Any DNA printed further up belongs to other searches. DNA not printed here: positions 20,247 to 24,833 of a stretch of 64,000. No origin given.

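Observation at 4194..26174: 22-kb integrated F7 chemosensory / partner-switch / phosphorelay / c-di-GMP cluster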

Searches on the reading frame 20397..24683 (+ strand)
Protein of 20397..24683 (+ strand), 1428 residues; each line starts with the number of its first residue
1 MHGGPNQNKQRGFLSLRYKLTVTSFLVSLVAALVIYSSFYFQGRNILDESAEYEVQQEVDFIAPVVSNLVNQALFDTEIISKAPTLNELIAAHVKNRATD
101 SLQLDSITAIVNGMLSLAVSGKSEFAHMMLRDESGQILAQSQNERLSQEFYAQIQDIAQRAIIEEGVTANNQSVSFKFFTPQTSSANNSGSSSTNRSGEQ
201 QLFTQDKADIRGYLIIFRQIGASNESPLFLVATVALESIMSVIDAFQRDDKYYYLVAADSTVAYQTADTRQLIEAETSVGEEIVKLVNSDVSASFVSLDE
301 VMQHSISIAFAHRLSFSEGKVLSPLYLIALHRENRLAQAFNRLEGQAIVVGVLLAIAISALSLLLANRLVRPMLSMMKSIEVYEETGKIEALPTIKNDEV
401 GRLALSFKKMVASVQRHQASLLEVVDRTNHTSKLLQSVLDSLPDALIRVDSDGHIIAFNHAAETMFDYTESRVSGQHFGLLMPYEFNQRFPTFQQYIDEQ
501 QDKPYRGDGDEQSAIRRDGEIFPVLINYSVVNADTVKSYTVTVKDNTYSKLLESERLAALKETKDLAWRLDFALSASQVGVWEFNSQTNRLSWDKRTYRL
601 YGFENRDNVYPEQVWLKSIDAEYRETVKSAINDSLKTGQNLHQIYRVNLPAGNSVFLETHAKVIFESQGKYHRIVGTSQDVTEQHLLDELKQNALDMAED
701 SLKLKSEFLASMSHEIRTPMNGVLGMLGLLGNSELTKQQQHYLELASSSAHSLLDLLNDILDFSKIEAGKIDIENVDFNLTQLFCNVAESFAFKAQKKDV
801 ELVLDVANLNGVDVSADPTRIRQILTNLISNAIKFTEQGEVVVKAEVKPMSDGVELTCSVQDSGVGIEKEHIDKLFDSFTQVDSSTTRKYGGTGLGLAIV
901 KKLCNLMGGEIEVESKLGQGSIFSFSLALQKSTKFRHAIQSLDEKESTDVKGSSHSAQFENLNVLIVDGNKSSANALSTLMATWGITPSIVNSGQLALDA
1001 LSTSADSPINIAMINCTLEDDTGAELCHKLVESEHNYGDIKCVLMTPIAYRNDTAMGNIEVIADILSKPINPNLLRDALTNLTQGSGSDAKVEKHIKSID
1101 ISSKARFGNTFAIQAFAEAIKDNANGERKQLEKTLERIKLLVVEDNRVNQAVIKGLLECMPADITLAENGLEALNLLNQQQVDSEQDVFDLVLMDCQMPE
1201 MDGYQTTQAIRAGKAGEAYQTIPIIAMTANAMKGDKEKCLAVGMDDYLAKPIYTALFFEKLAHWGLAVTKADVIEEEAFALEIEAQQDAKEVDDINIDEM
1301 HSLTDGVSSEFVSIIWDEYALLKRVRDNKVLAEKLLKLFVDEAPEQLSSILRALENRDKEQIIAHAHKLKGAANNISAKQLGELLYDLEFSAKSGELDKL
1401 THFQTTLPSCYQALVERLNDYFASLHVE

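Call 4: search_protein_families(library=pfam, proteins=[window:20397-24683:+])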
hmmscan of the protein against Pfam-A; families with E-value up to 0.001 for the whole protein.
window:20397-24683:+ (1428 aa): 9 families
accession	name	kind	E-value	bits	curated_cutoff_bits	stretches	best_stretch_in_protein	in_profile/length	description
PF00072.30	Response_reg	-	3.7e-32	111.2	30.2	2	1141-1255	2-104/111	Response regulator receiver domain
PF02518.31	HATPase_c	-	5.6e-31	107.7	26.4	1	817-930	2-110/111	Histidine kinase-, DNA gyrase B-, and HSP90-like ATPase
PF00512.31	HisKA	-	3.7e-20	72.2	26.9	1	705-769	2-66/66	His Kinase A (phospho-acceptor) domain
PF08447.18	PAS_3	-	2.8e-15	56.8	25.6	1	591-677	2-88/89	PAS fold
PF01627.28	Hpt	-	1.1e-11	45.3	24.6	1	1335-1414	2-81/84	Hpt domain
PF13426.13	PAS_9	-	1.2e-11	45.2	27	1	445-547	3-102/103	PAS domain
PF00989.32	PAS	-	3.1e-10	40.5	22.6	1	435-531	3-96/113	PAS fold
PF08448.16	PAS_4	-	3.4e-10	40.6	23.1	1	439-489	1-51/110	PAS fold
PF13188.13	PAS_8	-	1.6e-06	28.2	21.8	1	434-482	2-47/65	PAS domain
